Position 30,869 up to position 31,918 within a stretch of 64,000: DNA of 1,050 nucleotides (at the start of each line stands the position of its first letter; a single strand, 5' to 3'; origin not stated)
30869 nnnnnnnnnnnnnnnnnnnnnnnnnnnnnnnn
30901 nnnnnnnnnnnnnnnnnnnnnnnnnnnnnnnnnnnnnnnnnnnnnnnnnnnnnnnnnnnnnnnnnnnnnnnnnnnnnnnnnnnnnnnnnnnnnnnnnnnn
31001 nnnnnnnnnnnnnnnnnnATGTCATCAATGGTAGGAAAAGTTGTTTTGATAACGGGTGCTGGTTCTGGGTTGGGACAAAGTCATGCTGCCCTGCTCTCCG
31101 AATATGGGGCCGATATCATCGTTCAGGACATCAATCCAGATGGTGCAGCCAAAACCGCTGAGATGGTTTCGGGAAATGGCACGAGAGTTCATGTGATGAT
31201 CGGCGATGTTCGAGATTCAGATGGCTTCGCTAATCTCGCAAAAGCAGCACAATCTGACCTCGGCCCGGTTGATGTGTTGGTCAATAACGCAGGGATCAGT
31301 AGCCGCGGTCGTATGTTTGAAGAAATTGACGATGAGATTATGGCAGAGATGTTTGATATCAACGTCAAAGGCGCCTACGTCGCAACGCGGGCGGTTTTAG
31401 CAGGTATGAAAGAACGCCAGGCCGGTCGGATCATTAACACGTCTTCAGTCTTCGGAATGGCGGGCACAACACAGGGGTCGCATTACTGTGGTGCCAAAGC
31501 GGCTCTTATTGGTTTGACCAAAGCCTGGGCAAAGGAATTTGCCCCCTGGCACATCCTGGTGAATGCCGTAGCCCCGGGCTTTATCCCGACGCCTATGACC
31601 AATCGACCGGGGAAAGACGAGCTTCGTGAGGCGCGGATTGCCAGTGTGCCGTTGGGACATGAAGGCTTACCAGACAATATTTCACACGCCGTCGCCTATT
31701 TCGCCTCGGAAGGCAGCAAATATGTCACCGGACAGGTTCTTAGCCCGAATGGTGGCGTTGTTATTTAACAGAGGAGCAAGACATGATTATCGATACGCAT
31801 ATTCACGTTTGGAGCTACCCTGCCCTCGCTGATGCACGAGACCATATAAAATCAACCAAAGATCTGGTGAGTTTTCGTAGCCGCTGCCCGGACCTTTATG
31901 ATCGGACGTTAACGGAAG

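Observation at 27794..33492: Six-gene catabolic cassette inserted between the normally adjacent divergent ssb and uvrA genes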

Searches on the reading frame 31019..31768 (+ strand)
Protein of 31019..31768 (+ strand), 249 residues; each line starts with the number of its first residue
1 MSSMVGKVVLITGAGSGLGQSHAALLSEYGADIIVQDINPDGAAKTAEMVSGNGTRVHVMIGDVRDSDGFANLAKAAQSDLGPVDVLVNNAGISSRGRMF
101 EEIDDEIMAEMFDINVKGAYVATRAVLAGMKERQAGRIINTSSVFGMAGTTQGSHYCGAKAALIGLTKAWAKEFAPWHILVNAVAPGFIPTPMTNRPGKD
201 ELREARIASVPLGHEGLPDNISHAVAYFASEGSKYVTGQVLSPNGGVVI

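Call 3: search_protein_families(library=pfam, proteins=[window:31019-31768:+])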
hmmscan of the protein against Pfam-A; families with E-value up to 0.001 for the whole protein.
window:31019-31768:+ (249 aa): 4 families
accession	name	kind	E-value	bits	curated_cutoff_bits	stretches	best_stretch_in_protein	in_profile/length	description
PF00106.31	adh_short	-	3.5e-55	186.9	26.6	1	7-199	1-192/195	short chain dehydrogenase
PF13561.12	adh_short_C2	-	1.2e-53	182.5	27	1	13-247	1-235/236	Enoyl-(Acyl carrier protein) reductase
PF08659.16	KR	-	5.3e-14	53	22.6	1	9-172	3-165/180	KR domain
PF01370.27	Epimerase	-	0.00059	19.8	20.9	1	9-174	1-160/240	NAD dependent epimerase/dehydratase family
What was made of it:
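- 31019..31768 (+): short-chain dehydrogenase/reductase, 249 aa, 14 bp upstream of the amidohydrolase. Pfam adh_short, 187 bits (call 3).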

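Call 7: search_protein_families(library=ncbifam, proteins=[window:31019-31768:+], max_evalue=0.001)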
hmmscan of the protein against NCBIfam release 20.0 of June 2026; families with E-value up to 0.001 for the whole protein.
window:31019-31768:+ (249 aa): 224 families (the best 25 are shown)
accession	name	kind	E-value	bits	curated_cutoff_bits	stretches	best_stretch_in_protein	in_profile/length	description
NF004198.0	PRK05653.1-3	equivalog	7.9e-65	218.7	296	1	2-249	3-248/248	3-oxoacyl-ACP reductase FabG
NF005559.1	PRK07231.1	subfamily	1.3e-62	211.6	215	1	5-248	3-248/249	glucose 1-dehydrogenase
NF009466.0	PRK12826.1-2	subfamily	9.3e-62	208.7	222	1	7-247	4-244/248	3-oxoacyl-ACP reductase FabG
TIGR01830.1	3oxo_ACP_reduc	equivalog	1.8e-61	207.9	297.75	1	9-247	1-238/239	3-oxoacyl-[acyl-carrier-protein] reductase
NF004197.0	PRK05653.1-1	equivalog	9.8e-59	199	332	1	3-248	4-247/249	3-oxoacyl-ACP reductase FabG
NF004791.0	PRK06138.1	equivalog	1.9e-55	187.9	312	1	4-248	3-250/252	SDR family oxidoreductase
NF009464.0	PRK12824.1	subfamily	1.9e-54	184.9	269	1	7-247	3-242/245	3-oxoacyl-ACP reductase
TIGR01829.1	AcAcCoA_reduct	subfamily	1.7e-53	181.8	302.1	1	7-247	1-240/242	acetoacetyl-CoA reductase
TIGR03971.1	SDR_subfam_1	subfamily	1.8e-53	181.6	300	1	5-247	2-268/271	mycofactocin-coupled SDR family oxidoreductase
NF052558.1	MBtsdlDhBudC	equivalog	8.9e-53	179.4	270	1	6-247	3-241/250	meso-2,3-butanediol dehydrogenase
NF004202.0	PRK05653.2-2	equivalog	1.8e-52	178.4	333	1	2-248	3-248/259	3-oxoacyl-ACP reductase FabG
NF004199.0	PRK05653.1-4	equivalog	3.9e-52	177.3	301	1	4-248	3-246/247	3-oxoacyl-ACP reductase FabG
NF009384.0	PRK12743.1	equivalog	8.2e-52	175.9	264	1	4-248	4-248/258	SDR family oxidoreductase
NF006070.0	PRK08213.1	subfamily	1.1e-51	175.8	279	1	4-248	10-257/259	gluconate 5-dehydrogenase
NF047420.2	EF_P_mod_YmfI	equivalog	3.5e-51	174.2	238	1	9-247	2-235/236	elongation factor P 5-aminopentanone reductase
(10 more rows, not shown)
